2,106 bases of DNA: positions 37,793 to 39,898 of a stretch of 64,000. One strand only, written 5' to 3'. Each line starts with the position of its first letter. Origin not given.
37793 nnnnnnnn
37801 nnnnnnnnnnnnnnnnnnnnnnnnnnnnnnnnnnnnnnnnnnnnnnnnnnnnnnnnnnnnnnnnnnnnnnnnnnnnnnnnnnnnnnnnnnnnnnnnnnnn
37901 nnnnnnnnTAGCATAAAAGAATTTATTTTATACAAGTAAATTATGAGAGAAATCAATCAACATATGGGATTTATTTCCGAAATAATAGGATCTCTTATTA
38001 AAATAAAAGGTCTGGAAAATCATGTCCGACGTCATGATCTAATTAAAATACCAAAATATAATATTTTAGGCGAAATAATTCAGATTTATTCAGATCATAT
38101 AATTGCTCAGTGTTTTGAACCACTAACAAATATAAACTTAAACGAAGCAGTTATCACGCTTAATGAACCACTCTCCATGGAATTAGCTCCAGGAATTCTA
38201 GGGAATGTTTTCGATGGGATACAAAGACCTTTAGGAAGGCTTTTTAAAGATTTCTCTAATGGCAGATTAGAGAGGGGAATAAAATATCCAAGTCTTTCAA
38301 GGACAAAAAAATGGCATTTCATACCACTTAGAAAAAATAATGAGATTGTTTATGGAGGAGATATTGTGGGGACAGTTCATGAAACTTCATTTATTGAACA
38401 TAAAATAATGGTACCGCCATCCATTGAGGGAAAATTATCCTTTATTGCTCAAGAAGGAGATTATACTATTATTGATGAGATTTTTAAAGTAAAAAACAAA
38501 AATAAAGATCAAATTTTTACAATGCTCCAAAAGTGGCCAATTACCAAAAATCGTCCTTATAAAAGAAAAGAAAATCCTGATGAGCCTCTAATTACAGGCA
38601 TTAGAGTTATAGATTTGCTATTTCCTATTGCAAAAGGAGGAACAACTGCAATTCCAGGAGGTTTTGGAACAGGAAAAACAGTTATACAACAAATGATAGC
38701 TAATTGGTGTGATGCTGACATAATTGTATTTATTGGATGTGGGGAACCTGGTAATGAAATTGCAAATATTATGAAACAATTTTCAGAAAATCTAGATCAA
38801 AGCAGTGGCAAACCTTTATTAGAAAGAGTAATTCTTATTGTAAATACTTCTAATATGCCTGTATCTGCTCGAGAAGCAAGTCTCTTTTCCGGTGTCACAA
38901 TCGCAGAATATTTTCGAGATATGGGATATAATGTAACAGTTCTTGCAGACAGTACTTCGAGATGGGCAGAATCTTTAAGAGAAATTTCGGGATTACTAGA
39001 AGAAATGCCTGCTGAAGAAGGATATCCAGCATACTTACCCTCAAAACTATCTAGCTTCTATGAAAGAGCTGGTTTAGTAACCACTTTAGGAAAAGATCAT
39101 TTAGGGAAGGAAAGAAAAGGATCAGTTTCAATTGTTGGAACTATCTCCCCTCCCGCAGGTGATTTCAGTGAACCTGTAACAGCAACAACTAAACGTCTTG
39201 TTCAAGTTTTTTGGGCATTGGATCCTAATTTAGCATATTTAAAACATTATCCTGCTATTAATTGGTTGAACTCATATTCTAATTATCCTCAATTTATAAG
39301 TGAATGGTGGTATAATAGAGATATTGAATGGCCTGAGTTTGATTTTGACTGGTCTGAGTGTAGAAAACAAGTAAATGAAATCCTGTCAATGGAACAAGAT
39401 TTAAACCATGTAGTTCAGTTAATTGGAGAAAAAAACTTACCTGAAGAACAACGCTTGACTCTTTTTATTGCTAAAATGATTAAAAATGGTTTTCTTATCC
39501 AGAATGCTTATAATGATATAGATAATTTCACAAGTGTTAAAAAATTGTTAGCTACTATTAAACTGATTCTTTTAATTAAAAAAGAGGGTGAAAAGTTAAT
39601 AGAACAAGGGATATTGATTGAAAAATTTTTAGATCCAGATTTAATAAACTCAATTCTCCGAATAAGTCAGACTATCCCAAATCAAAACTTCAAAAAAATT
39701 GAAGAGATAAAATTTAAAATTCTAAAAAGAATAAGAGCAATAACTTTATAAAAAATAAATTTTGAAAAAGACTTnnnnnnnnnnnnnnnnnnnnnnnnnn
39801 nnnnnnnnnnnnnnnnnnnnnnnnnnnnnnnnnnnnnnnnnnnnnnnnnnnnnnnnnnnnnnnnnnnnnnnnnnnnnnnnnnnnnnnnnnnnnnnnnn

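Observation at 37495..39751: Operon-appended second A subunit with a GER->GEP active-site change, partnered with a zinc-ribbon membrane protein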

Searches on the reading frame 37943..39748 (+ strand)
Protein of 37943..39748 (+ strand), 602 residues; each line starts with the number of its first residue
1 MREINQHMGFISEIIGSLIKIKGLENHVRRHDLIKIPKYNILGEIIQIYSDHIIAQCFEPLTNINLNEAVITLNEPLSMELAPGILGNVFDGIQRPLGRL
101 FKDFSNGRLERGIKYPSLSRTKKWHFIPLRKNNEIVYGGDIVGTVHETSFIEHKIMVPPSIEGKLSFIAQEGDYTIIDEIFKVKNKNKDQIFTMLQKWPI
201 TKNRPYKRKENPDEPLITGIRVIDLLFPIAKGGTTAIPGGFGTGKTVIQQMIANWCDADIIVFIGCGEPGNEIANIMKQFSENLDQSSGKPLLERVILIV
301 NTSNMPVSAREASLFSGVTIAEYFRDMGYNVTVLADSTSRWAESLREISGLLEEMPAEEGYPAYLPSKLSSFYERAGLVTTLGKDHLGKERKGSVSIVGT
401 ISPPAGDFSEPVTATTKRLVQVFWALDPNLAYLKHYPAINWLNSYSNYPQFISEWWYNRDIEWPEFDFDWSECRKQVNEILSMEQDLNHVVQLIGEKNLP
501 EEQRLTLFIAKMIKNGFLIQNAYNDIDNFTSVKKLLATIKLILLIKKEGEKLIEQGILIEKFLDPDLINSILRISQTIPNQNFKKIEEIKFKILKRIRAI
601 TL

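Call 6: search_protein_families(library=pfam, proteins=[window:37943-39748:+], max_evalue=0.01)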
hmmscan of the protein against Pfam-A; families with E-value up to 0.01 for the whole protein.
window:37943-39748:+ (602 aa): 4 families
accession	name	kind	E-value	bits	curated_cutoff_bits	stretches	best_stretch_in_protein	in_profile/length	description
PF00006.31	ATP-synt_ab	-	2e-72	243.7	29.5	1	219-446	1-213/213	ATP synthase alpha/beta family, nucleotide-binding domain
PF16886.11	ATP-synt_ab_Xtn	-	7.9e-30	102.9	25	1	116-200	2-87/88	ATPsynthase alpha/beta subunit barrel-sandwich domain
PF22919.1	ATP-synt_VA_C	-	8e-20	71.2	24.7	1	466-561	8-99/101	C-terminal domain of V and A type ATP synthase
PF06745.19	ATPase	-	0.0036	17.1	26.6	1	218-306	3-96/231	KaiC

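Call 7: find_homologous_proteins(query=window:37943-39748:+, max_evalue=1e-50)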
Query window:37943-39748:+ (602 aa): 8000 proteins with E <= 1e-50 among 8000 candidates; the best 120 are listed.
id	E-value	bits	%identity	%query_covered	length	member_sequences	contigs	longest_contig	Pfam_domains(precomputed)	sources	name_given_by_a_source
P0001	0.0e+0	1368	100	100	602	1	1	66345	PF16886.12,PF00006.32,PF22919.2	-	-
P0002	0.0e+0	1143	83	100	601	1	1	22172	PF16886.12,PF00006.32,PF22919.2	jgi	jgi:V/A-type H+-transporting ATPase subunit A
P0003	0.0e+0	1141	82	99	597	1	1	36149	PF16886.12,PF00006.32,PF22919.2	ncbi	-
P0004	0.0e+0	1135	82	100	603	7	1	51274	PF16886.12,PF00006.32,PF22919.2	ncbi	-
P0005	0.0e+0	1132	80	100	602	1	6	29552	PF16886.12,PF02874.30,PF00006.32,PF22919.2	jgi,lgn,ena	-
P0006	0.0e+0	1120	81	96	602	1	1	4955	PF16886.12,PF00006.32,PF22919.2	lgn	-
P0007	0.0e+0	1118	81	96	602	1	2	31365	PF16886.12,PF00006.32,PF22919.2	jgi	jgi:V/A-type H+-transporting ATPase subunit A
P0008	0.0e+0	1106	80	99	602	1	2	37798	PF16886.12,PF02874.30,PF00006.32,PF22919.2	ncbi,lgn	ncbi:MAG: V-type ATP synthase subunit A [Candidatus Thorarchaeota archaeon]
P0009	0.0e+0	1102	80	100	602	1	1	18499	PF16886.12,PF00006.32,PF22919.2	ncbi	ncbi:MAG: V-type ATP synthase subunit A [Promethearchaeota archaeon]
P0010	0.0e+0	1100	79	99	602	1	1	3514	PF16886.12,PF00006.32,PF22919.2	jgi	jgi:V/A-type H+-transporting ATPase subunit A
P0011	0.0e+0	1096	79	99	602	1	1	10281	PF16886.12,PF00006.32,PF22919.2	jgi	jgi:V/A-type H+-transporting ATPase subunit A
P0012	0.0e+0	1095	78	100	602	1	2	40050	PF16886.12,PF02874.30,PF00006.32,PF22919.2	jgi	-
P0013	0.0e+0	1090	78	100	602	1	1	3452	PF16886.12,PF00006.32,PF22919.2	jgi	jgi:V/A-type H+-transporting ATPase subunit A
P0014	0.0e+0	1088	77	100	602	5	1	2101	PF16886.12,PF00006.32,PF22919.2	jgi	-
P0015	0.0e+0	1082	78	99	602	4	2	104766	PF16886.12,PF00006.32,PF22919.2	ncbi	ncbi:MAG: V-type ATP synthase subunit A [Promethearchaeota archaeon]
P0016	0.0e+0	1077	78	99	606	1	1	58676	PF16886.12,PF00006.32,PF22919.2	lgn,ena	-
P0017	0.0e+0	1076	78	100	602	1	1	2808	PF16886.12,PF00006.32,PF22919.2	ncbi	ncbi:MAG: V-type ATP synthase subunit A [Candidatus Thorarchaeota archaeon]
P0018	0.0e+0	1069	76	100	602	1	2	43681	PF16886.12,PF00006.32,PF22919.2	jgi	jgi:V/A-type H+-transporting ATPase subunit A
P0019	0.0e+0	1068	76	100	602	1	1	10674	PF16886.12,PF00006.32,PF22919.2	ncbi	ncbi:MAG: V-type ATP synthase subunit A [Candidatus Hodarchaeota archaeon]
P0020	0.0e+0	1062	76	100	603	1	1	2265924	PF16886.12,PF00006.32,PF22919.2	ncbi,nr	ncbi:MAG: V-type ATP synthase subunit A [Promethearchaeota archaeon]|nr:MAG: V-type ATP synthase sub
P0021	0.0e+0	1061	76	100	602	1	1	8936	PF16886.12,PF00006.32,PF22919.2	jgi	jgi:V/A-type H+-transporting ATPase subunit A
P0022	0.0e+0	1060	75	99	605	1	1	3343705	PF16886.12,PF00006.32,PF22919.2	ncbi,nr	ncbi:MAG: V-type ATP synthase subunit A [Promethearchaeota archaeon]|nr:MAG: V-type ATP synthase sub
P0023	0.0e+0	1059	75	100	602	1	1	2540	PF16886.12,PF00006.32,PF22919.2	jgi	jgi:V/A-type H+-transporting ATPase subunit A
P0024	0.0e+0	1041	75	99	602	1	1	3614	PF16886.12,PF02874.30,PF00006.32,PF22919.2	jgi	jgi:V/A-type H+-transporting ATPase subunit A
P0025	0.0e+0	1038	74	100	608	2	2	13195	PF16886.12,PF00006.32,PF22919.2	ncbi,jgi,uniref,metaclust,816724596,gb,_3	ncbi:hypothetical protein LCGC14_1050920 [marine sediment metagenome]|uniref:AAA+ ATPase domain-cont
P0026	0.0e+0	1036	74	99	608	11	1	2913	PF16886.12,PF02874.30,PF00006.32,PF22919.2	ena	-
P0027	0.0e+0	1032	75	99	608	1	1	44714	PF16886.12,PF00006.32,PF22919.2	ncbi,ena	-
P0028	0.0e+0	1028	75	98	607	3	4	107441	PF16886.12,PF02874.30,PF00006.32,PF22919.2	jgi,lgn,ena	-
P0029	0.0e+0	1026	73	100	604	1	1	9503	PF16886.12,PF00006.32,PF22919.2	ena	-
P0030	0.0e+0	1026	73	99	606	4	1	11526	PF16886.12,PF00006.32,PF22919.2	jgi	-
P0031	0.0e+0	1025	73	100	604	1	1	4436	PF16886.12,PF00006.32,PF22919.2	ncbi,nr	ncbi:MAG: V-type ATP synthase subunit A [Candidatus Lokiarchaeota archaeon]|nr:V-type ATP synthase s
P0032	0.0e+0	1025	73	100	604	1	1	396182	PF16886.12,PF00006.32,PF22919.2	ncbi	-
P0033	0.0e+0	1025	73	100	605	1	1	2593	PF16886.12,PF00006.32,PF22919.2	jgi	-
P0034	0.0e+0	1025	73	100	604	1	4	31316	PF16886.12,PF00006.32,PF22919.2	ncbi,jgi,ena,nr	ncbi:MAG: V-type ATP synthase subunit A [Candidatus Lokiarchaeota archaeon]|nr:V-type ATP synthase s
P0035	0.0e+0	1024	73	98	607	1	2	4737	PF16886.12,PF00006.32,PF22919.2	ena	-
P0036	0.0e+0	1024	74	98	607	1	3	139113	PF16886.12,PF00006.32,PF22919.2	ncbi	ncbi:MAG: V-type ATP synthase subunit A [Candidatus Hodarchaeota archaeon]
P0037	0.0e+0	1024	74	100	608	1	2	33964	PF16886.12,PF00006.32,PF22919.2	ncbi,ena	-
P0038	0.0e+0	1024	73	100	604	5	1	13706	PF16886.12,PF00006.32,PF22919.2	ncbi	-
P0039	0.0e+0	1023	74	98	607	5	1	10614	PF16886.12,PF00006.32,PF22919.2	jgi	-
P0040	0.0e+0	1023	73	100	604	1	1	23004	PF16886.12,PF00006.32,PF22919.2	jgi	-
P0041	0.0e+0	1023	73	100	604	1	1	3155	PF16886.12,PF00006.32,PF22919.2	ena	-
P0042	0.0e+0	1022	73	100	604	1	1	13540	PF16886.12,PF00006.32,PF22919.2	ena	-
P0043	0.0e+0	1022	73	99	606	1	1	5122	PF16886.12,PF00006.32,PF22919.2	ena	-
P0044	0.0e+0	1022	73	100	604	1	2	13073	PF16886.12,PF00006.32,PF22919.2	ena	-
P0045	0.0e+0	1022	73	99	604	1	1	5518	PF16886.12,PF02874.30,PF00006.32,PF22919.2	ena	-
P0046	0.0e+0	1021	73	100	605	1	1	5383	PF16886.12,PF00006.32,PF22919.2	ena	-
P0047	0.0e+0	1020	73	100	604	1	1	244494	PF16886.12,PF00006.32,PF22919.2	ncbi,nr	ncbi:MAG: V-type ATP synthase subunit A [Promethearchaeota archaeon Loki_b32]|nr:MAG: V-type ATP syn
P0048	0.0e+0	1019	73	99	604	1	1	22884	PF16886.12,PF02874.30,PF00006.32,PF22919.2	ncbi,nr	ncbi:MAG: V-type ATP synthase subunit A [Candidatus Lokiarchaeota archaeon]|nr:V-type ATP synthase s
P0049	0.0e+0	1019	73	100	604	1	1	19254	PF16886.12,PF00006.32,PF22919.2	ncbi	-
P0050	0.0e+0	1017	74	98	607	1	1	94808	PF16886.12,PF02874.30,PF00006.32,PF22919.2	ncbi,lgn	-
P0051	0.0e+0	1013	72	99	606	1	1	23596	PF16886.12,PF00006.32,PF22919.2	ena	-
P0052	0.0e+0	1013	73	100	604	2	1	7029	PF16886.12,PF00006.32,PF22919.2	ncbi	-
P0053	0.0e+0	1013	72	99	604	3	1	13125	PF16886.12,PF02874.30,PF00006.32,PF22919.2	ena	-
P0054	0.0e+0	1013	71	99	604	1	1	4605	PF16886.12,PF02874.30,PF00006.32,PF22919.2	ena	-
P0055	0.0e+0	1012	72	100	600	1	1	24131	PF16886.12,PF02874.30,PF00006.32,PF22919.2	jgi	jgi:V/A-type H+-transporting ATPase subunit A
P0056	0.0e+0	1012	72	99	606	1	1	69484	PF16886.12,PF00006.32,PF22919.2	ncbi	-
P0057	1.7e-298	1009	73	98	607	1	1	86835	PF16886.12,PF02874.30,PF00006.32,PF22919.2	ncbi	ncbi:MAG: V-type ATP synthase subunit A [Promethearchaeota archaeon]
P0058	2.1e-298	1009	74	99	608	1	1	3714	PF16886.12,PF00006.32,PF22919.2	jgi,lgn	-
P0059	2.7e-298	1009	74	99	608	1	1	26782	PF16886.12,PF00006.32,PF22919.2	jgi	-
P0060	3.7e-298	1008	71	100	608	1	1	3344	PF16886.12,PF00006.32,PF22919.2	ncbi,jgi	ncbi:MAG: V-type ATP synthase subunit A [Promethearchaeota archaeon]|jgi:V/A-type H+-transporting AT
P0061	8.6e-298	1007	72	99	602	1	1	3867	PF16886.12,PF00006.32,PF22919.2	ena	-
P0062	1.9e-297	1006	72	99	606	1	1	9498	PF16886.12,PF00006.32,PF22919.2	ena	-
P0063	1.2e-296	1003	71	100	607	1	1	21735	PF16886.12,PF00006.32,PF22919.2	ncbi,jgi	ncbi:MAG: V-type ATP synthase subunit A [Promethearchaeota archaeon]|jgi:V/A-type H+-transporting AT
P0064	1.5e-296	1003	71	100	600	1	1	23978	PF16886.12,PF00006.32,PF22919.2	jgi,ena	-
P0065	4.1e-296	1002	71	100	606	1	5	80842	PF16886.12,PF02874.30,PF00006.32,PF22919.2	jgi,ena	-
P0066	7.5e-296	1001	70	100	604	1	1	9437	PF16886.12,PF00006.32,PF22919.2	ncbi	ncbi:MAG: V-type ATP synthase subunit A [Promethearchaeota archaeon]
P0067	7.7e-296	1001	70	100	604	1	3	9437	PF16886.12,PF00006.32,PF22919.2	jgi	jgi:V/A-type H+-transporting ATPase subunit A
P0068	8.0e-296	1001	70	100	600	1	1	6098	PF16886.12,PF00006.32,PF22919.2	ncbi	ncbi:MAG: V-type ATP synthase subunit A [Promethearchaeota archaeon]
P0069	1.1e-295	1000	71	100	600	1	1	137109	PF16886.12,PF00006.32,PF22919.2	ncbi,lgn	ncbi:MAG: V-type ATP synthase subunit A [Promethearchaeota archaeon]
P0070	1.2e-295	1000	71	100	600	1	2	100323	PF16886.12,PF00006.32,PF22919.2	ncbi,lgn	ncbi:MAG: V-type ATP synthase subunit A [Candidatus Hodarchaeota archaeon]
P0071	1.3e-295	1000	72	98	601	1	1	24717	PF16886.12,PF00006.32,PF22919.2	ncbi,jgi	ncbi:MAG: V-type ATP synthase subunit A [Promethearchaeota archaeon]|jgi:V/A-type H+-transporting AT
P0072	3.1e-295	999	70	100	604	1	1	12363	PF16886.12,PF00006.32,PF22919.2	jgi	jgi:V/A-type H+-transporting ATPase subunit A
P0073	4.5e-295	998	72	99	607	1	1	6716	PF16886.12,PF02874.30,PF00006.32,PF22919.2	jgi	jgi:V/A-type H+-transporting ATPase subunit A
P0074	5.5e-295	998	70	100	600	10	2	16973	PF16886.12,PF00006.32,PF22919.2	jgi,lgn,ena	-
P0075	5.8e-295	998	70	99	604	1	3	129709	PF16886.12,PF00006.32,PF22919.2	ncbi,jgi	ncbi:MAG: V-type ATP synthase subunit A [Promethearchaeota archaeon]|jgi:V/A-type H+-transporting AT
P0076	3.8e-294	995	72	99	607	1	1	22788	PF16886.12,PF00006.32,PF22919.2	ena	-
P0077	4.1e-294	995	72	99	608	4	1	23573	PF16886.12,PF02874.30,PF00006.32,PF22919.2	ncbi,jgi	ncbi:MAG: V-type ATP synthase subunit A [Promethearchaeota archaeon]|jgi:V/A-type H+-transporting AT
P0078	1.7e-293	993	71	99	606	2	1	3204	PF16886.12,PF00006.32,PF22919.2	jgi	-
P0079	2.5e-293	992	72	99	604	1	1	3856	PF16886.12,PF00006.32,PF22919.2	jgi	jgi:V/A-type H+-transporting ATPase subunit A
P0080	1.1e-292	990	70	99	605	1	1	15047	PF16886.12,PF00006.32,PF22919.2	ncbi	-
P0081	1.3e-292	990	71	100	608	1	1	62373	PF16886.12,PF02874.30,PF00006.32,PF22919.2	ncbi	-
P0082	1.5e-292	990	71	99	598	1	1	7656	PF16886.12,PF00006.32,PF22919.2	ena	-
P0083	2.2e-292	989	72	96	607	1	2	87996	PF16886.12,PF00006.32,PF22919.2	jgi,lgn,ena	-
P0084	3.1e-292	989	72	96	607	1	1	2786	PF16886.12,PF00006.32,PF22919.2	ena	-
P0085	3.5e-292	989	72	96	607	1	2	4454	PF16886.12,PF00006.32,PF22919.2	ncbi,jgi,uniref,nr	ncbi:hypothetical protein LCGC14_1365000 [marine sediment metagenome]|uniref:AAA+ ATPase domain-cont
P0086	9.9e-292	987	70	99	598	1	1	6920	PF16886.12,PF00006.32,PF22919.2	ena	-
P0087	5.9e-291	985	70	99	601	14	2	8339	PF16886.12,PF00006.32,PF22919.2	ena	-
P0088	9.1e-291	984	71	99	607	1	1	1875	PF16886.12,PF02874.30,PF00006.32,PF22919.2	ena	-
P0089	4.5e-290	982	71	99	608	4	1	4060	PF16886.12,PF00006.32,PF22919.2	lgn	-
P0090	9.3e-290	981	71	99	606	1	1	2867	PF16886.12,PF02874.30,PF00006.32,PF22919.2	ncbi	-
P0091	1.1e-289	980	69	100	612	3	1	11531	PF16886.12,PF02874.30,PF00006.32,PF22919.2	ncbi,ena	-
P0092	1.2e-289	980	70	100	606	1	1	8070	PF16886.12,PF02874.30,PF00006.32,PF22919.2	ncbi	ncbi:MAG: V-type ATP synthase subunit A [Candidatus Odinarchaeota archaeon]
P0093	1.3e-289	980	69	100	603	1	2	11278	PF16886.12,PF00006.32,PF22919.2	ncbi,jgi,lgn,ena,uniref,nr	ncbi:hypothetical protein LCGC14_1285930 [marine sediment metagenome]|uniref:AAA+ ATPase domain-cont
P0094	2.8e-289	979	72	96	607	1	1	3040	PF16886.12,PF00006.32,PF22919.2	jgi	jgi:V/A-type H+-transporting ATPase subunit A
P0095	1.1e-287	974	69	100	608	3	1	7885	PF16886.12,PF00006.32,PF22919.2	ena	-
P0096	2.1e-287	973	69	98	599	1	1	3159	PF16886.12,PF00006.32,PF22919.2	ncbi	-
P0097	4.5e-287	972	70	100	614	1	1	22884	PF16886.12,PF02874.30,PF00006.32,PF22919.2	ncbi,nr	ncbi:MAG: V-type ATP synthase subunit A [Candidatus Lokiarchaeota archaeon]|nr:V-type ATP synthase s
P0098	3.9e-286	969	69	100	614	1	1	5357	PF16886.12,PF02874.30,PF00006.32,PF22919.2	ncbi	ncbi:MAG: V-type ATP synthase subunit A [Promethearchaeota archaeon]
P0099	7.2e-286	968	71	99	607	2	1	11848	PF16886.12,PF02874.30,PF00006.32,PF22919.2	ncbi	-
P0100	9.4e-286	967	70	98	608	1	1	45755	PF16886.12,PF00006.32,PF22919.2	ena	-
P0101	1.2e-285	967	69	98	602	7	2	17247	PF16886.12,PF02874.30,PF00006.32,PF22919.2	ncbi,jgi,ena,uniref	ncbi:hypothetical protein LCGC14_1250340 [marine sediment metagenome]|uniref:AAA+ ATPase domain-cont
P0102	2.1e-284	963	70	99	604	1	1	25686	PF16886.12,PF00006.32,PF22919.2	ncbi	ncbi:MAG: V-type ATP synthase subunit A [Promethearchaeia archaeon]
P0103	4.4e-284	962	68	99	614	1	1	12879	PF16886.12,PF00006.32,PF22919.2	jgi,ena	-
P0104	6.2e-284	961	68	99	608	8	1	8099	PF16886.12,PF02874.30,PF00006.32,PF22919.2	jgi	-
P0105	1.0e-283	961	71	95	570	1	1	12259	PF16886.12,PF00006.32,PF22919.2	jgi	-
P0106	1.1e-283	960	69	100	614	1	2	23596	PF16886.12,PF02874.30,PF00006.32,PF22919.2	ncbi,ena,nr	ncbi:MAG: V-type ATP synthase subunit A [Candidatus Lokiarchaeota archaeon]|nr:V-type ATP synthase s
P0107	3.6e-283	959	69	100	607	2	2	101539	PF16886.12,PF02874.30,PF00006.32,PF22919.2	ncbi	ncbi:MAG: V-type ATP synthase subunit A [Promethearchaeota archaeon]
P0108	4.6e-283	958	67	100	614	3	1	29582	PF16886.12,PF02874.30,PF00006.32,PF22919.2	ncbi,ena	-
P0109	7.4e-283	958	69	99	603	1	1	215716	PF16886.12,PF00006.32,PF22919.2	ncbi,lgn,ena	-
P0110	1.4e-282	957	69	100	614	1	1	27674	PF16886.12,PF02874.30,PF00006.32,PF22919.2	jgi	-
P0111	2.1e-282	956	68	99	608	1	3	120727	PF16886.12,PF00006.32,PF22919.2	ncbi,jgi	-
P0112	2.2e-282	956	69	99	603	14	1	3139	PF16886.12,PF00006.32,PF22919.2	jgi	jgi:V/A-type H+-transporting ATPase subunit A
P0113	3.4e-282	956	69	98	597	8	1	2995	PF16886.12,PF02874.30,PF00006.32,PF22919.2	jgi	-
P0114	4.0e-282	955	69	98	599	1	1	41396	PF16886.12,PF02874.30,PF00006.32,PF22919.2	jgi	-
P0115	5.2e-282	955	69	100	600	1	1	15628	PF16886.12,PF02874.30,PF00006.32,PF22919.2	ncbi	ncbi:MAG: V-type ATP synthase subunit A [Promethearchaeota archaeon]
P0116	5.2e-282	955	68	99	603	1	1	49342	PF16886.12,PF00006.32,PF22919.2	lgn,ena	-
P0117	4.2e-281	952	68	100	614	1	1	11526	PF16886.12,PF02874.30,PF00006.32,PF22919.2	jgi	-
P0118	4.9e-281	952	67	99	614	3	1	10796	PF16886.12,PF00006.32,PF22919.2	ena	-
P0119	5.1e-281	952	67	100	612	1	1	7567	PF16886.12,PF02874.30,PF00006.32,PF22919.2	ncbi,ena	-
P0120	1.2e-280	950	68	99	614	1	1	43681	PF16886.12,PF00006.32,PF22919.2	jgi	jgi:V/A-type H+-transporting ATPase subunit A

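Call 12: find_encoding_contigs(protein=P0022, flank=10000, max_places=2)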
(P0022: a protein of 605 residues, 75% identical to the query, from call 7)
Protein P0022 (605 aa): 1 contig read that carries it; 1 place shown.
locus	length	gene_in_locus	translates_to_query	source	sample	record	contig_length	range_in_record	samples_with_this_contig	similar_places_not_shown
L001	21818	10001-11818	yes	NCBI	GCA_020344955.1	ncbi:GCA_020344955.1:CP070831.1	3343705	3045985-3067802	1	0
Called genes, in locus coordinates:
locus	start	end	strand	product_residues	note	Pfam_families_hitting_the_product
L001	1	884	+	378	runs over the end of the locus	PF04055:Radical_SAM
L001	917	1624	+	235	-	PF08713:DNA_alkylation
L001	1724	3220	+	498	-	PF13229:Beta_helix, PF05048:NosD, PF13229:Beta_helix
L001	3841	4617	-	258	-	-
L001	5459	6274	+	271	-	-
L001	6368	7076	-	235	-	PF02811:PHP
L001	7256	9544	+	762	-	PF01496:V_ATPase_I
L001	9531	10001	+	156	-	-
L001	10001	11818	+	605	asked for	PF16886:ATP-synt_ab_Xtn, PF00006:ATP-synt_ab, PF22919:ATP-synt_VA_C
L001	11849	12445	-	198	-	PF02778:tRNA_int_endo_N, PF01974:tRNA_int_endo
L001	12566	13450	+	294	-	PF01875:Memo, PF02900:LigB (weak)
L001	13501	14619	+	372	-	-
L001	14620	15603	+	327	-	PF00294:PfkB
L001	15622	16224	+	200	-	PF04307:YdjM (faint)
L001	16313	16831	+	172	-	-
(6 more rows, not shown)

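Call 13: find_encoding_contigs(protein=P0109, flank=10000, max_places=2)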
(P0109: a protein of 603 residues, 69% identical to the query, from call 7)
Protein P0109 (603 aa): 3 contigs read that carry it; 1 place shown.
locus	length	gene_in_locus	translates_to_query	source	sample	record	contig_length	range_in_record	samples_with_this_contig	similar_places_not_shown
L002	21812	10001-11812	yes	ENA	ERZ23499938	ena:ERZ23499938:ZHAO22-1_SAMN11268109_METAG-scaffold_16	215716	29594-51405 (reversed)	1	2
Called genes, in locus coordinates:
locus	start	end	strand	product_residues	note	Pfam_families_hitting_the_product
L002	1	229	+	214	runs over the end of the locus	PF01865:PhoU_div (weak)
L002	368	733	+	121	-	PF00137:ATP-synt_C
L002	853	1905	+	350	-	PF01992:vATP-synt_AC39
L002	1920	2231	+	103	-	-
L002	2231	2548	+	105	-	PF01990:ATP-synt_F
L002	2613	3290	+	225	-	-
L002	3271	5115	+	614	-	PF02874:ATP-synt_ab_N (weak), PF16886:ATP-synt_ab_Xtn, PF00006:ATP-synt_ab, PF22919:ATP-synt_VA_C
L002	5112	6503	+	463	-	PF02874:ATP-synt_ab_N, PF00006:ATP-synt_ab, PF22919:ATP-synt_VA_C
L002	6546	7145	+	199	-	PF01813:ATP-synt_D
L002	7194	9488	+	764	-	-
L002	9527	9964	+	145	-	PF26566:PH_40 (faint)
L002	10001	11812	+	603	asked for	PF16886:ATP-synt_ab_Xtn, PF00006:ATP-synt_ab, PF22919:ATP-synt_VA_C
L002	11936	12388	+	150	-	PF00582:Usp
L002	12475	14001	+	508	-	-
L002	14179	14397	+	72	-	-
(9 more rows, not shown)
